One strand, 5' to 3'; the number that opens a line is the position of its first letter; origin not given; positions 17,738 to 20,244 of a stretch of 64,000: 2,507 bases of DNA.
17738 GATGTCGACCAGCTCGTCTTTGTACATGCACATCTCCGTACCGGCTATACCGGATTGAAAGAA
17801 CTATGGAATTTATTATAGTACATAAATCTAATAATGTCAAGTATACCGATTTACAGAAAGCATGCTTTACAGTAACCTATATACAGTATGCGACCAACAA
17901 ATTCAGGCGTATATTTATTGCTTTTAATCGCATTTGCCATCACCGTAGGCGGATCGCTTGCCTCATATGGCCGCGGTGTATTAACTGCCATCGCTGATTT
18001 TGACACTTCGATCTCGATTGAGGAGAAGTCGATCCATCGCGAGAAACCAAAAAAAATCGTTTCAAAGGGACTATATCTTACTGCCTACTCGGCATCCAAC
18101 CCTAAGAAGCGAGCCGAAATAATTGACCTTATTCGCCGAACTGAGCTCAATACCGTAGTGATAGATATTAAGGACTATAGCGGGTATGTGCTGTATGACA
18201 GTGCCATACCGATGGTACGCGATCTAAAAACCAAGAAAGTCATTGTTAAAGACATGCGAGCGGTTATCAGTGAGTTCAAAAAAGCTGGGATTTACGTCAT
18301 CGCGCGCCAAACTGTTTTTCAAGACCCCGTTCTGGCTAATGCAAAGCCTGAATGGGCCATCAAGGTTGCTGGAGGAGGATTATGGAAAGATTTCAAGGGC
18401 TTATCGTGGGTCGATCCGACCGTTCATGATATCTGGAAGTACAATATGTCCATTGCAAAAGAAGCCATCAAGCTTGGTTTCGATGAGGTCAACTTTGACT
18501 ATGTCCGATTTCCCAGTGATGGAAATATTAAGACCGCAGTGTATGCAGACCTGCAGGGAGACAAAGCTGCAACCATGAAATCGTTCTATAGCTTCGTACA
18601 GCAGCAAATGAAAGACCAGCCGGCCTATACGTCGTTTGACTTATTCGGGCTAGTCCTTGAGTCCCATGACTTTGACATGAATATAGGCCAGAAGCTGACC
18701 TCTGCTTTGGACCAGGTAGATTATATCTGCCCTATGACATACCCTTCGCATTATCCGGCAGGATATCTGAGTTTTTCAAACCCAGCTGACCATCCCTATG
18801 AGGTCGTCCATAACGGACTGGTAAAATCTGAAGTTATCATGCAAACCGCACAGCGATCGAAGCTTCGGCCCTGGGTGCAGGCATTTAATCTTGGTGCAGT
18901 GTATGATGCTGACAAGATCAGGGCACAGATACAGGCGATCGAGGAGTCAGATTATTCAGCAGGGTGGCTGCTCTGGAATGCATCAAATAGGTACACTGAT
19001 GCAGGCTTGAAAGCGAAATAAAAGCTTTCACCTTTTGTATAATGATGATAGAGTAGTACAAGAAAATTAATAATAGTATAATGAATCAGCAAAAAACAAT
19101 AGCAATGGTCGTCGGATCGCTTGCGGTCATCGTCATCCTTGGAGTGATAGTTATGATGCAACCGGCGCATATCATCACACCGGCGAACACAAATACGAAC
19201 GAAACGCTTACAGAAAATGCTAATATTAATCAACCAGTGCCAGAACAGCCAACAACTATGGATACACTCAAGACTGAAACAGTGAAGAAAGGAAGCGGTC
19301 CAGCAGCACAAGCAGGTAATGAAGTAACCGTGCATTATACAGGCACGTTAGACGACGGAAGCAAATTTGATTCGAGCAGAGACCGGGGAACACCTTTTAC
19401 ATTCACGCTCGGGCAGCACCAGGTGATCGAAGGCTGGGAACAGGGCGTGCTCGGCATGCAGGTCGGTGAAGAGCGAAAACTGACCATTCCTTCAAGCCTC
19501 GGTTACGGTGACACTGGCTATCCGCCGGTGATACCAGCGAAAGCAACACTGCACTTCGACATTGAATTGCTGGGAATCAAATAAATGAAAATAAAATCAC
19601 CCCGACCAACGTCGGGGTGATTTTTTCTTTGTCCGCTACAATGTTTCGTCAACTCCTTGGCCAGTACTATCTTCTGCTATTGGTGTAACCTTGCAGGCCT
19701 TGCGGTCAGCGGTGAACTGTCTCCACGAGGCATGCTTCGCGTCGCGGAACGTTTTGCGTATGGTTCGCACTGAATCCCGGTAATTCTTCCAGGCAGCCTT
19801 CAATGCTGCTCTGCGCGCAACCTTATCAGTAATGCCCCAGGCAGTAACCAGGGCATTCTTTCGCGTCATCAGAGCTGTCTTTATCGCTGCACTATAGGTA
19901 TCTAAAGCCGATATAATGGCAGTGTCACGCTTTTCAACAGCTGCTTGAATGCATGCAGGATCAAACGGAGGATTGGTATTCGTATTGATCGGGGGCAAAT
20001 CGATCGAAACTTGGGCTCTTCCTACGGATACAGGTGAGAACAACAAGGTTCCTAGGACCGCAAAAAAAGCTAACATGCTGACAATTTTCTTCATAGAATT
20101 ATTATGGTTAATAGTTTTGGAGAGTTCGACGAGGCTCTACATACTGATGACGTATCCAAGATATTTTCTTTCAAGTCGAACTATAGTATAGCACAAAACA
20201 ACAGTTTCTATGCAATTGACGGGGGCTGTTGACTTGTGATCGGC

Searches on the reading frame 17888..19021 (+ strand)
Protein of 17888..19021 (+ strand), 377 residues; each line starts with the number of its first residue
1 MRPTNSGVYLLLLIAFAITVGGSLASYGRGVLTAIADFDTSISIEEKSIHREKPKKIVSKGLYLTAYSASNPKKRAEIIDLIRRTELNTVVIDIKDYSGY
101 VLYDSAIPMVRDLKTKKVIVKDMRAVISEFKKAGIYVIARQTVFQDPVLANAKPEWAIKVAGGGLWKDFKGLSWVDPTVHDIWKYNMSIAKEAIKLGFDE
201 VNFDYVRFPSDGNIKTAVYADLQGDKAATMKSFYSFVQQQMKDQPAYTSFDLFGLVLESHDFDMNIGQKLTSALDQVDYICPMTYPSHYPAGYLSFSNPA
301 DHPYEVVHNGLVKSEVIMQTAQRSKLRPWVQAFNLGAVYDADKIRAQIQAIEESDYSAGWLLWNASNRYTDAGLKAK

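Call 12: search_protein_families(library=pfam, proteins=[window:17888-19021:+])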
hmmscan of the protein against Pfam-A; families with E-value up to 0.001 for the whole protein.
window:17888-19021:+ (377 aa): 2 families
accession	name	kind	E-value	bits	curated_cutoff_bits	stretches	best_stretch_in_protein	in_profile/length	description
PF13200.12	DUF4015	-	4e-100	335.4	27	1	61-369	1-313/313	Putative glycosyl hydrolase domain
PF14871.12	GHL6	-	3.6e-08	34.1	35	1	76-165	3-88/132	Hypothetical glycosyl hydrolase 6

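Call 36: find_homologous_proteins(query=window:17888-19021:+, max_evalue=1e-60)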
Query window:17888-19021:+ (377 aa): 4462 proteins with E <= 1e-60 among 8000 candidates; the best 120 are listed.
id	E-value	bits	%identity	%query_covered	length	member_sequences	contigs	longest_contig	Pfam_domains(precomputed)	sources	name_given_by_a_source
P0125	9.0e-251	849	100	100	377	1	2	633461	PF14871.13,PF13200.13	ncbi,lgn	-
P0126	3.6e-191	653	75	99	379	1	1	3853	PF14871.13,PF13200.13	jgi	jgi:hypothetical protein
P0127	1.2e-182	625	72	100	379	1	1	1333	PF14871.13,PF13200.13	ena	-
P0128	1.4e-181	622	72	99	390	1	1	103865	PF14871.13,PF13200.13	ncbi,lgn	-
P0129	5.3e-156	537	64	98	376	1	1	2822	PF14871.13,PF13200.13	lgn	-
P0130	6.6e-156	537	63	97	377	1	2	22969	PF14871.13,PF13200.13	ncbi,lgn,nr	ncbi:MAG: putative glycoside hydrolase [Candidatus Komeilibacteria bacterium]|nr:putative glycoside 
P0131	7.1e-155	534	65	97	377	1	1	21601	PF14871.13,PF13200.13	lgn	-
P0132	1.0e-149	517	61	97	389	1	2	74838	PF14871.13,PF02638.22,PF13200.13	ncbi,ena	ncbi:MAG: putative glycoside hydrolase [Patescibacteria group bacterium]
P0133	1.3e-147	510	63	92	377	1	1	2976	PF14871.13,PF13200.13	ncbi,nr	ncbi:MAG: GTP-binding protein [Parcubacteria group bacterium]|nr:GTP-binding protein [Parcubacteria 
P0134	3.4e-146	505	60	97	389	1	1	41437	PF14871.13,PF13200.13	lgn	-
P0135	2.1e-139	483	59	100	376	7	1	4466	PF14871.13,PF13200.13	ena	-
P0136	2.0e-136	473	58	97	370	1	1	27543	PF14871.13,PF02638.22,PF13200.13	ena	-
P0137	1.0e-134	467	57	97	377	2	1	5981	PF14871.13,PF13200.13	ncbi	-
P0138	6.7e-133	461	55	97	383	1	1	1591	PF14871.13,PF13200.13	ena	-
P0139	1.0e-127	444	55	98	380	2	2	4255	PF14871.13,PF13200.13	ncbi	-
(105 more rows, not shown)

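Call 38: find_encoding_contigs(protein=P0131, flank=5000, max_places=3)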
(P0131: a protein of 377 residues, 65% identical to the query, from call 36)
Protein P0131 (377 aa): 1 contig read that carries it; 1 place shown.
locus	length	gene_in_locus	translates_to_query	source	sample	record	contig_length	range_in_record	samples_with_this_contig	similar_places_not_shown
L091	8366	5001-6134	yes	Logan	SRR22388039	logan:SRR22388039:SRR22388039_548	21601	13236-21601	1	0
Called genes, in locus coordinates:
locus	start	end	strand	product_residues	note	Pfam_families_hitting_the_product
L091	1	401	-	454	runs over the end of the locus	-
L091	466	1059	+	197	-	PF02834:LigT_PEase (weak), PF13563:2_5_RNA_ligase2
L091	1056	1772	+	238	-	PF03808:Glyco_tran_WecG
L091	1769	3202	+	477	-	PF00749:tRNA-synt_1c, PF19269:Anticodon_2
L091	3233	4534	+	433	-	PF01551:Peptidase_M23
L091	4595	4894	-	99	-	-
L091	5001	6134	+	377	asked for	PF13200:DUF4015, PF14871:GHL6 (weak)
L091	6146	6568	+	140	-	PF00254:FKBP_C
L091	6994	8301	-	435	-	PF00817:IMS, PF11799:IMS_C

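Call 66: find_encoding_contigs(protein=P0132, flank=4000, max_places=2)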
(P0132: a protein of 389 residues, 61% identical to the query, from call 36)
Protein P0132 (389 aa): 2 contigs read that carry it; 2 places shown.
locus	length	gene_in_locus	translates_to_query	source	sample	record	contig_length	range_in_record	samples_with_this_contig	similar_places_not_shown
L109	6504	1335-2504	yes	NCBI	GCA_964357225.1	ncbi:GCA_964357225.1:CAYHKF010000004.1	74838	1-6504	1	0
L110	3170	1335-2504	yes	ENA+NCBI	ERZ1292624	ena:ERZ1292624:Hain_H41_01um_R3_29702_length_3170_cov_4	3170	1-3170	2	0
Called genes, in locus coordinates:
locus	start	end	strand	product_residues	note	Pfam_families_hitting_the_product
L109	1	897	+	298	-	PF01551:Peptidase_M23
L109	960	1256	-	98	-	-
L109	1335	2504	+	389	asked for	PF02638:GHL10 (weak), PF13200:DUF4015, PF14871:GHL6 (weak)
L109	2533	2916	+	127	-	PF00254:FKBP_C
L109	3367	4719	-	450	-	PF00817:IMS, PF11798:IMS_HHH (weak), PF11799:IMS_C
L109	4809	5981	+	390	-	PF01232:Mannitol_dh, PF03721:UDPG_MGDP_dh_N (faint), PF08125:Mannitol_dh_C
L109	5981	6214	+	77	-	-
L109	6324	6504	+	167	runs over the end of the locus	PF00293:NUDIX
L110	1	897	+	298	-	PF01551:Peptidase_M23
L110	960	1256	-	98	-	-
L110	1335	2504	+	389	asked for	PF02638:GHL10 (weak), PF13200:DUF4015, PF14871:GHL6 (weak)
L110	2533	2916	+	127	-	PF00254:FKBP_C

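Call 67: find_encoding_contigs(protein=P0134, flank=4000, max_places=2)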
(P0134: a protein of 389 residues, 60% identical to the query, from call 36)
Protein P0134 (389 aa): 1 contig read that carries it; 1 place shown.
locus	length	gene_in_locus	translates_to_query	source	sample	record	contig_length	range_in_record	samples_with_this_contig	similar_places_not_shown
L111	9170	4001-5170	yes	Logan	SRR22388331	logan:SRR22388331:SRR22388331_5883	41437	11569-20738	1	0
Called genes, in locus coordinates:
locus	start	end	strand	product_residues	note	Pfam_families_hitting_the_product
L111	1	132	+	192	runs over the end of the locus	PF02834:LigT_PEase (faint), PF13563:2_5_RNA_ligase2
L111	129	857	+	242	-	PF03808:Glyco_tran_WecG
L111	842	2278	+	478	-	PF00749:tRNA-synt_1c, PF19269:Anticodon_2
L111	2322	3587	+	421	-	PF01551:Peptidase_M23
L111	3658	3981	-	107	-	-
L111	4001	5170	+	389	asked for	PF13200:DUF4015, PF14871:GHL6 (weak)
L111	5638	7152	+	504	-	PF00041:fn3 (faint), PF16656:Pur_ac_phosph_N (weak), PF16655:PhoD_N (faint), PF25059:FN3_DSCAM-DSCAML_C (faint), PF23376:Fn3_VIN3 (faint), PF16656:Pur_ac_phosph_N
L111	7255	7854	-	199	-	-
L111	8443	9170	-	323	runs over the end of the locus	PF02899:Phage_int_SAM_1, PF13102:Phage_int_SAM_5 (faint), PF00589:Phage_integrase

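Call 68: find_encoding_contigs(protein=P0129, flank=3000, max_places=2)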
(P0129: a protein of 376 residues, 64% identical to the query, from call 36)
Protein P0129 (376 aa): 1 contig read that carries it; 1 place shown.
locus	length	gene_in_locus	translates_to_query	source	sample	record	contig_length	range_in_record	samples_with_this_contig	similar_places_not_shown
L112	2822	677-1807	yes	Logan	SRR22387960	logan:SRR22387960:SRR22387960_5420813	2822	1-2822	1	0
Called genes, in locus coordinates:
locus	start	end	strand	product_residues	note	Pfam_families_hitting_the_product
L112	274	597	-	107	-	-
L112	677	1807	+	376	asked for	PF13200:DUF4015, PF14871:GHL6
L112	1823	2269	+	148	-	PF00254:FKBP_C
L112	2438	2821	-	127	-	?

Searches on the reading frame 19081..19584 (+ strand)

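Call 12: search_protein_families(library=pfam, proteins=[window:19081-19584:+])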
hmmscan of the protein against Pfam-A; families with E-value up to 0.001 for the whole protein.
window:19081-19584:+ (167 aa): 2 families
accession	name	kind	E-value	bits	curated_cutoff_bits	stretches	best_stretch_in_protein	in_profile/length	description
PF00254.34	FKBP_C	-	2.1e-37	127.8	21.1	1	75-164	3-94/94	FKBP-type peptidyl-prolyl cis-trans isomerase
PF23711.1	DUF7156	-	0.00013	22.4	27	1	3-25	22-44/53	Family of unknown function (DUF7156)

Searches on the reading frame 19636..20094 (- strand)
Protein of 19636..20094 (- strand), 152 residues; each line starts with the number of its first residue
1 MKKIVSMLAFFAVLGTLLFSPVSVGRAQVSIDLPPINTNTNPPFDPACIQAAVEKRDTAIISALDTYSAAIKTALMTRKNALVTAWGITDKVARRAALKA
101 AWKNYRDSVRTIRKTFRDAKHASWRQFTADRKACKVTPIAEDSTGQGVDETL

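Call 11: find_encoding_contigs(protein=window:19636-20094:-, flank=6000, max_places=10)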
Protein window:19636-20094:- (152 aa): 3 contigs read that carry it; 1 place shown.
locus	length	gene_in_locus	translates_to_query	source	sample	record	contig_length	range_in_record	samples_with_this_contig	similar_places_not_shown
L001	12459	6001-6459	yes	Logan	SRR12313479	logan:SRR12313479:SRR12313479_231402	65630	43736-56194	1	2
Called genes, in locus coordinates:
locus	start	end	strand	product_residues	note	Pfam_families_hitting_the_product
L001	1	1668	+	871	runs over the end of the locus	PF18884:TSP3_bac (faint)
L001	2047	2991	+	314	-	PF02899:Phage_int_SAM_1, PF00589:Phage_integrase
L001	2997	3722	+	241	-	PF13489:Methyltransf_23, PF08241:Methyltransf_11 (weak), PF08242:Methyltransf_12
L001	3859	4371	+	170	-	PF00717:Peptidase_S24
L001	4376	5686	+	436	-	PF00817:IMS, PF11799:IMS_C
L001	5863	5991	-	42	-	-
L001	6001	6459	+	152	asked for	-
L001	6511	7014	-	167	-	PF00254:FKBP_C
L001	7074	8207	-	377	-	PF13200:DUF4015, PF14871:GHL6 (weak)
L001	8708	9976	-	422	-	PF01551:Peptidase_M23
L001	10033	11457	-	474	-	PF00749:tRNA-synt_1c, PF19269:Anticodon_2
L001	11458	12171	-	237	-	PF03808:Glyco_tran_WecG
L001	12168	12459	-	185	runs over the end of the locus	PF02834:LigT_PEase, PF13563:2_5_RNA_ligase2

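Call 12: search_protein_families(library=pfam, proteins=[window:19636-20094:-])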
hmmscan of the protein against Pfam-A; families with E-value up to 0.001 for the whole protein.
window:19636-20094:- (152 aa): 0 families

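Call 27: find_homologous_proteins(query=window:19636-20094:-, max_evalue=0.001)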
Query window:19636-20094:- (152 aa): 4 proteins with E <= 0.001 among 70 candidates.
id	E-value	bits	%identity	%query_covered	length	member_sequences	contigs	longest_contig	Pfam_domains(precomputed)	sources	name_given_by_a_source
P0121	3.9e-93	327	100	100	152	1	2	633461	-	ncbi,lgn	-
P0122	7.4e-57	209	63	100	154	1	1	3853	-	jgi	jgi:hypothetical protein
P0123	7.0e-52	193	61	99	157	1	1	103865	-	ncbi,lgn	-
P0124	3.3e-31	126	49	100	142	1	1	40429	-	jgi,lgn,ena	-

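Call 28: find_encoding_contigs(protein=P0122, flank=4000, max_places=4)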
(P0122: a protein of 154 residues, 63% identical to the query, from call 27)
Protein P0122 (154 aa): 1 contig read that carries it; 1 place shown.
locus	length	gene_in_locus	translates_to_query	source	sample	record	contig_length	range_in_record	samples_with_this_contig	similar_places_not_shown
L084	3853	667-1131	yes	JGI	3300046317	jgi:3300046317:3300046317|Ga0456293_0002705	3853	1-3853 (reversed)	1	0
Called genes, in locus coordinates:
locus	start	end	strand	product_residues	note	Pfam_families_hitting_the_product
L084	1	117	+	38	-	?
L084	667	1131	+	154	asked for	-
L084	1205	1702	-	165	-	PF00254:FKBP_C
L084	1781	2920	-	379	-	PF13200:DUF4015, PF14871:GHL6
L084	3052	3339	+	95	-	-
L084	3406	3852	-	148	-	?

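Call 29: find_encoding_contigs(protein=P0123, flank=5000, max_places=4)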
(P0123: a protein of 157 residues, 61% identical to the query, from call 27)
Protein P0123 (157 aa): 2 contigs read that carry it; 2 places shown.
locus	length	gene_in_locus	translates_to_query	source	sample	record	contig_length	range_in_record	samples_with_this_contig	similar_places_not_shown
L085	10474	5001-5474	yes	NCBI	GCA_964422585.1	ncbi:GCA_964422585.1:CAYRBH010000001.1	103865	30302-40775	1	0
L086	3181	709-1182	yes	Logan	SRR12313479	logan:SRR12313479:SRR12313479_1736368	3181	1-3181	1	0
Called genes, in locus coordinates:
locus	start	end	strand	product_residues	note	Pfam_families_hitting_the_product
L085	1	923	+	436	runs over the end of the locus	PF02737:3HCDH_N (weak), PF03721:UDPG_MGDP_dh_N, PF00984:UDPG_MGDP_dh, PF03720:UDPG_MGDP_dh_C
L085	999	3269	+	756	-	PF18884:TSP3_bac (faint)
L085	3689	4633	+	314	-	PF02899:Phage_int_SAM_1, PF00589:Phage_integrase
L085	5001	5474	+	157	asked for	-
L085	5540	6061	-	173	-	PF00254:FKBP_C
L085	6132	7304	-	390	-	PF13200:DUF4015, PF14871:GHL6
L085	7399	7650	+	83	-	-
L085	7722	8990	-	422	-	PF01551:Peptidase_M23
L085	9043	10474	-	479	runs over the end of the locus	PF00749:tRNA-synt_1c, PF19269:Anticodon_2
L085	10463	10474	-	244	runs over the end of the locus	PF03808:Glyco_tran_WecG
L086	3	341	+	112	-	?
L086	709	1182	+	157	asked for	-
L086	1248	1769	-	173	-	PF00254:FKBP_C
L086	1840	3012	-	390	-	PF13200:DUF4015, PF14871:GHL6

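Call 30: find_encoding_contigs(protein=P0124, flank=5000, max_places=4)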
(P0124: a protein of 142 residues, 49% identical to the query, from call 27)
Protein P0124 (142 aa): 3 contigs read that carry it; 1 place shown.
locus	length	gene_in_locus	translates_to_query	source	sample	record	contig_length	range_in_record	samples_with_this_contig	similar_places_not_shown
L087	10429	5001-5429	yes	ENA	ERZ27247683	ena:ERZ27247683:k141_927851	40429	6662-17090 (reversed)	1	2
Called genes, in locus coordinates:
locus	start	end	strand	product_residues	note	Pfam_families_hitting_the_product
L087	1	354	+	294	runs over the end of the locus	PF12686:DUF3800 (weak)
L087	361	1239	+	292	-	PF09903:DUF2130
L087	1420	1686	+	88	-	PF09903:DUF2130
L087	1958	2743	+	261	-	PF12686:DUF3800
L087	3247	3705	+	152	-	-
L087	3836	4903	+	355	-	PF01926:MMR_HSR1, PF02421:FeoB_N (weak), PF06071:YchF-GTPase_C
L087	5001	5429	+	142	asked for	-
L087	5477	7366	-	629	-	PF17764:PriA_3primeBD, PF00271:Helicase_C (faint), PF18319:Zn_ribbon_PriA (weak), PF18074:PriA_C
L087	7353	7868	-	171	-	PF01871:AMMECR1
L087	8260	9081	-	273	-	PF02900:LigB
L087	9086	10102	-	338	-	PF13353:Fer4_12 (weak), PF04055:Radical_SAM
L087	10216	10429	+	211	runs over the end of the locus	PF00265:TK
